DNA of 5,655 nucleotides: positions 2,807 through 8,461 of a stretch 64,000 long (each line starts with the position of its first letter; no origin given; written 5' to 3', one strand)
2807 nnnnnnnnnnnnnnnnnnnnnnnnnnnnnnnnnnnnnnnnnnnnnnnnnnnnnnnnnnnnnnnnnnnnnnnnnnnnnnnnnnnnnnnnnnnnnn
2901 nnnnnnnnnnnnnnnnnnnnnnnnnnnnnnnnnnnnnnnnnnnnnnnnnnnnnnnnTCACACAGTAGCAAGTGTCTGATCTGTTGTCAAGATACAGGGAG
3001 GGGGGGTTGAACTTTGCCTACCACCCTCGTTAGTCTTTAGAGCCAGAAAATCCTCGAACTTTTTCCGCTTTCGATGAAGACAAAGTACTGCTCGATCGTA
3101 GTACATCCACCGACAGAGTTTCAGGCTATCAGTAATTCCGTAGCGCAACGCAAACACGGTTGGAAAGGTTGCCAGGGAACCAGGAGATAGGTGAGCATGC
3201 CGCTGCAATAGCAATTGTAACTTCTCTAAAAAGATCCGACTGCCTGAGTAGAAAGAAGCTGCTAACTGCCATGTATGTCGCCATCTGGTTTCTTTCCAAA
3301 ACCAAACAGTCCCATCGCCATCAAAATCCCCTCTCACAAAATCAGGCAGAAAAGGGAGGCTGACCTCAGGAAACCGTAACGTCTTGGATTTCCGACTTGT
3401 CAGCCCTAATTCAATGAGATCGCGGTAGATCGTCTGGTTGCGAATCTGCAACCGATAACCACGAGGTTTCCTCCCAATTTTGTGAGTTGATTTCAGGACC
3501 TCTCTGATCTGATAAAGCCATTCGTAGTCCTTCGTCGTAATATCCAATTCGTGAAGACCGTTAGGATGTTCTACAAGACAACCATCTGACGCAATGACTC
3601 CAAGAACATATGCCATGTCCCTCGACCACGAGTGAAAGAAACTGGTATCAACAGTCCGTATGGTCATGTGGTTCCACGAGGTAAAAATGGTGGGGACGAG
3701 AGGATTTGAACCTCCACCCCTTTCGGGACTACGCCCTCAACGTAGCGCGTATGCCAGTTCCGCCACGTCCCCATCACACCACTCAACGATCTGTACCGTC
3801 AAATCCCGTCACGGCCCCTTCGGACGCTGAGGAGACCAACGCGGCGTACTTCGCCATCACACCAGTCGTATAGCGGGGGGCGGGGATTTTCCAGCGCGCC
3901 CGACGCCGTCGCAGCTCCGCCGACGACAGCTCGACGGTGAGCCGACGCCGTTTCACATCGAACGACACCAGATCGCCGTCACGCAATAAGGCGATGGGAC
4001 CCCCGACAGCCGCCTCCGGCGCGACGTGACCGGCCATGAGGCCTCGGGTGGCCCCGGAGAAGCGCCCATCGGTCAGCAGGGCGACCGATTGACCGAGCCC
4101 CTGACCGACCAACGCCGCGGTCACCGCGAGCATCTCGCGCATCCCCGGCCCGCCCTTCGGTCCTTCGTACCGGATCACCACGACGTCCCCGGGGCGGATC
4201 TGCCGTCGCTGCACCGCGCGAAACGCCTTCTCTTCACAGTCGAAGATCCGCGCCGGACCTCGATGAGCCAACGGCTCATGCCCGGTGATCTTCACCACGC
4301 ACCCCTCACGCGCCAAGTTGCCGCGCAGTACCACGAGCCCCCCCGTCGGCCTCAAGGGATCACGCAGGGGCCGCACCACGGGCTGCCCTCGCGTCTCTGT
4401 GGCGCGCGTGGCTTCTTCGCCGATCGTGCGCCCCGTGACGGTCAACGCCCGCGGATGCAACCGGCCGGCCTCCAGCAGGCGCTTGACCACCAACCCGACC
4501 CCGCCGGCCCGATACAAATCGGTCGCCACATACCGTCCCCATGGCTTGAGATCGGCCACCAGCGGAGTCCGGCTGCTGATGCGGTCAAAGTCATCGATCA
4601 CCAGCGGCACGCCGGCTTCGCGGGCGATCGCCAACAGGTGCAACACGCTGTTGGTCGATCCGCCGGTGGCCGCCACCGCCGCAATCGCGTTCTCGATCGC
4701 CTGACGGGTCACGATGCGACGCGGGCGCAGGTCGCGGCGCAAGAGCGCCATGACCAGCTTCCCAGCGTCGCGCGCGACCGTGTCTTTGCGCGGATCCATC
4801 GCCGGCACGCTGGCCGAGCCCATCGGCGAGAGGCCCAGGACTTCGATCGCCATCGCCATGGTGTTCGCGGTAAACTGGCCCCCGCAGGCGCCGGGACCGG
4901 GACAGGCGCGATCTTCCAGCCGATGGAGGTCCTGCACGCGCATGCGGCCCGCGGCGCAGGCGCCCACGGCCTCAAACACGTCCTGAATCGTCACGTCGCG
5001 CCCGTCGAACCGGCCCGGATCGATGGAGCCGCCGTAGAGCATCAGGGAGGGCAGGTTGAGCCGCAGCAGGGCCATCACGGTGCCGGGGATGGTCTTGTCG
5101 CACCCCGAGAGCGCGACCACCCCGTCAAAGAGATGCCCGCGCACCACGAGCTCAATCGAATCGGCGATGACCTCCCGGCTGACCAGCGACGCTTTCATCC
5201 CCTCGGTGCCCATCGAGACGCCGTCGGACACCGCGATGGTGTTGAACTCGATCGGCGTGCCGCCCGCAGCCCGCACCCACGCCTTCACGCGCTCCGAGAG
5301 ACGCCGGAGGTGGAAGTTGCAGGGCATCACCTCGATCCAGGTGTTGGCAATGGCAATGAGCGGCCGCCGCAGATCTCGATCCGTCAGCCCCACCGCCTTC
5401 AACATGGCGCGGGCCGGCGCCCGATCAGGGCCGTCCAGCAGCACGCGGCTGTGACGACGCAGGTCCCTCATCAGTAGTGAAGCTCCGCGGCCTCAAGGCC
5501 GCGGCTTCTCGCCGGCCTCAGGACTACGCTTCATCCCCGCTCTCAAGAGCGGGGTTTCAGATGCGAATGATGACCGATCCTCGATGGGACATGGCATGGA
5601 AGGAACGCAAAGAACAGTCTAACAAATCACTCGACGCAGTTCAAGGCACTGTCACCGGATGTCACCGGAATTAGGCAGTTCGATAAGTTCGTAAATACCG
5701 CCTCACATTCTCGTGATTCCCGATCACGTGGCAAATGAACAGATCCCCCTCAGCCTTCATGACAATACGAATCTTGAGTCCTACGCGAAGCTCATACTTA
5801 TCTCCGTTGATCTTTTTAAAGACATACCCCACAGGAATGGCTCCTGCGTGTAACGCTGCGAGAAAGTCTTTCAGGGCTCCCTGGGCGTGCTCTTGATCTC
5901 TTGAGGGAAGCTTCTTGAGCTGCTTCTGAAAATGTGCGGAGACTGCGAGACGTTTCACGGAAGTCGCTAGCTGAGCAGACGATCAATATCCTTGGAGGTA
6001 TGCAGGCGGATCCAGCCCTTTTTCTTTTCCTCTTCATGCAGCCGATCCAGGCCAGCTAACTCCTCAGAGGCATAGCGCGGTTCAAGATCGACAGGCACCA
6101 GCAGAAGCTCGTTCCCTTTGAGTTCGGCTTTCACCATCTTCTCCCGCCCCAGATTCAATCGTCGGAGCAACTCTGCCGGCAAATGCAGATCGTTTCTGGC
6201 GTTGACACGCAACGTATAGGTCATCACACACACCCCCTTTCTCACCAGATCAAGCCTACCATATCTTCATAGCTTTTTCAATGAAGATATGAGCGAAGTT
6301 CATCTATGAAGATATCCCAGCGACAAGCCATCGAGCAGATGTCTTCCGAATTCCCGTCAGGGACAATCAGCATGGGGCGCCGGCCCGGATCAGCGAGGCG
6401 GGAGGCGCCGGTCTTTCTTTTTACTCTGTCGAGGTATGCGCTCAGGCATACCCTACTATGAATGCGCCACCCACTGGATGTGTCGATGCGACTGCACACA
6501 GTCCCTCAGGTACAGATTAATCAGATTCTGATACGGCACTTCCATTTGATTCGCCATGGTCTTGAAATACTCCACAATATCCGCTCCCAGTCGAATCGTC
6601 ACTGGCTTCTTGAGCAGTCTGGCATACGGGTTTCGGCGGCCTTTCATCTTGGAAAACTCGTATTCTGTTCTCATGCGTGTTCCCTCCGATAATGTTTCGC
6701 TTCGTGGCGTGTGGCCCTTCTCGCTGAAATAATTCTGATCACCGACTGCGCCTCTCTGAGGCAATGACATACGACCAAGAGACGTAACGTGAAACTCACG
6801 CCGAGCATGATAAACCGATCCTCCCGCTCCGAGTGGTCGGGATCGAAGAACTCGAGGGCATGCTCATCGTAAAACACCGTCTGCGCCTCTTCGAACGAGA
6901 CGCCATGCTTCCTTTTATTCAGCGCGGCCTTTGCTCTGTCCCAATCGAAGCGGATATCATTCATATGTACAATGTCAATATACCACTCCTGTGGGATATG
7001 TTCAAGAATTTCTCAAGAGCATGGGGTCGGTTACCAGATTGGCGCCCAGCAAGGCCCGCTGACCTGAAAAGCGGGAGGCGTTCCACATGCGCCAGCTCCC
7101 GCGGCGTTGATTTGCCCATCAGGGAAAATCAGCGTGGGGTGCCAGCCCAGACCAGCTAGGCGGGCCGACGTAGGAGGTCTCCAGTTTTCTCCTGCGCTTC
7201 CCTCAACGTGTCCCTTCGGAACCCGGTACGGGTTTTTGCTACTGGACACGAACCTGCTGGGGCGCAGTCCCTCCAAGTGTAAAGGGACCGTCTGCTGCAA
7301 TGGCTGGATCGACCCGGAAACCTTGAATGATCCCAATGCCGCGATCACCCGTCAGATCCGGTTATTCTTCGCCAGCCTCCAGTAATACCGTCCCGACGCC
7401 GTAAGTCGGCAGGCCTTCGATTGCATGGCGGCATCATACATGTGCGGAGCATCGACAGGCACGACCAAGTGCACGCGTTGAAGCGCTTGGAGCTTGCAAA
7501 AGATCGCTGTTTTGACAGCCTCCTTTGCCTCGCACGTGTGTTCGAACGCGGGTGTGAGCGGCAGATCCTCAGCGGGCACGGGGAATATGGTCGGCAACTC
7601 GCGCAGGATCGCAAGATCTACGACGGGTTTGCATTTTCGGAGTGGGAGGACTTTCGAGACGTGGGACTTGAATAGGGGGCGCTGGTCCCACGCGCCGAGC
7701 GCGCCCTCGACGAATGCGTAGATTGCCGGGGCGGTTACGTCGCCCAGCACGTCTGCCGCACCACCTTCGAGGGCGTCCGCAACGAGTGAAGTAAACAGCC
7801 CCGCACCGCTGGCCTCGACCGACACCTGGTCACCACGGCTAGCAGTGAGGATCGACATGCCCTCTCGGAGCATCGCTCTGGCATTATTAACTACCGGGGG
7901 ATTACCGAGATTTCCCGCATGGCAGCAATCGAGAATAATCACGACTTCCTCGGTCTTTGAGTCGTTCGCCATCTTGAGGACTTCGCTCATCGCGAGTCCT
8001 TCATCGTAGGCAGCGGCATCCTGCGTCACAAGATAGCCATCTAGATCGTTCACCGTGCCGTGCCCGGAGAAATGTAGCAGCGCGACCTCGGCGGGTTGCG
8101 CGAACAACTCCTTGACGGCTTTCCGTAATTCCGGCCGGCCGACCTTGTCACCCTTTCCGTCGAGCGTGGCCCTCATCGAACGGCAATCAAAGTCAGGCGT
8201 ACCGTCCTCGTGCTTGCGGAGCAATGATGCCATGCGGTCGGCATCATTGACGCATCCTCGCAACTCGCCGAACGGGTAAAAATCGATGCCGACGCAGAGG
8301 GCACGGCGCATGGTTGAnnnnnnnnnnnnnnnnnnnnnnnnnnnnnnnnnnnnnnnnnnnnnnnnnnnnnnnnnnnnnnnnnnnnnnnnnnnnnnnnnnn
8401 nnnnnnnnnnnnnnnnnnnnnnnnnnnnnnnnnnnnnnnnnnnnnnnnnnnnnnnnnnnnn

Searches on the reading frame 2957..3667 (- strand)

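Call 56: search_protein_families(library=pfam, proteins=[window:2957-3667:-], max_evalue=0.00001)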
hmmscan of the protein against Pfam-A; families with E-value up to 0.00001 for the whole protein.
window:2957-3667:- (236 aa): 1 family
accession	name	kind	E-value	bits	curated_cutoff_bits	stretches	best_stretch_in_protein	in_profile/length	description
PF14528.11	LAGLIDADG_3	-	7.4e-08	33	22.5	0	18-67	4-51/82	LAGLIDADG-like domain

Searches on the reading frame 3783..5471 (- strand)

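Call 56: search_protein_families(library=pfam, proteins=[window:3783-5471:-], max_evalue=0.00001)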
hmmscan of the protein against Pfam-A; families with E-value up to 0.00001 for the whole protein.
window:3783-5471:- (562 aa): 2 families
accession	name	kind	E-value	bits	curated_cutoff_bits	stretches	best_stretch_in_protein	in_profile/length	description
PF00920.27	ILVD_EDD_N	-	8.2e-129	429.7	27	1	36-352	1-315/316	Dihydroxy-acid/6-phosphogluconate dehydratase N-terminal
PF24877.1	ILV_EDD_C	-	3.2e-75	252.2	27.7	1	365-553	2-191/191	Dihydroxy-acid/6-phosphogluconate dehydratase C-terminal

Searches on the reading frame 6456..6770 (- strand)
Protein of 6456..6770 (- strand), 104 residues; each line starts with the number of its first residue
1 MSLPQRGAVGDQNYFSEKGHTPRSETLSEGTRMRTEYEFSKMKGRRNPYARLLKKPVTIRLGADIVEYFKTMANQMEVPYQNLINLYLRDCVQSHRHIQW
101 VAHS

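Call 56: search_protein_families(library=pfam, proteins=[window:6456-6770:-], max_evalue=0.00001)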
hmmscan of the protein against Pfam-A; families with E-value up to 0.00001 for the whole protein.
window:6456-6770:- (104 aa): 2 families
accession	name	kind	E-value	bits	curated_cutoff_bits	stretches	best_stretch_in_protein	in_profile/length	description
PF14384.12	BrnA_antitoxin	-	6.8e-08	33.2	26.1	1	36-91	23-67/68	BrnA antitoxin of type II toxin-antitoxin system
PF12441.14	CopG_antitoxin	-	7.7e-07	30.2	28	1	35-89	22-77/79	CopG antitoxin of type II toxin-antitoxin system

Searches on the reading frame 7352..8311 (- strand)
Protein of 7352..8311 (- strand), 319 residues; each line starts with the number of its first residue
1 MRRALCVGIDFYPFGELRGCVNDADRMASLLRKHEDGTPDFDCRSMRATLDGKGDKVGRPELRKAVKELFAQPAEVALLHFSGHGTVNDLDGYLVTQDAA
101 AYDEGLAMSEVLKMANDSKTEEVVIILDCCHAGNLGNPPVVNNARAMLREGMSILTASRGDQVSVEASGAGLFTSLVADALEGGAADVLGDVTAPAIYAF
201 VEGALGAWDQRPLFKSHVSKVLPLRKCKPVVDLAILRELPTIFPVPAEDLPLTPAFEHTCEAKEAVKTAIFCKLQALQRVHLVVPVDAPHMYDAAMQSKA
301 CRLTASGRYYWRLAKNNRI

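Call 56: search_protein_families(library=pfam, proteins=[window:7352-8311:-], max_evalue=0.00001)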
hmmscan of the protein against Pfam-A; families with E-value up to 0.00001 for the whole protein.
window:7352-8311:- (319 aa): 1 family
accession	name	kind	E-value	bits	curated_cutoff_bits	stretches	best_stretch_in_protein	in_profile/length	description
PF00656.27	Peptidase_C14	-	1.6e-16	61.2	21.4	1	2-186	2-196/233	Caspase domain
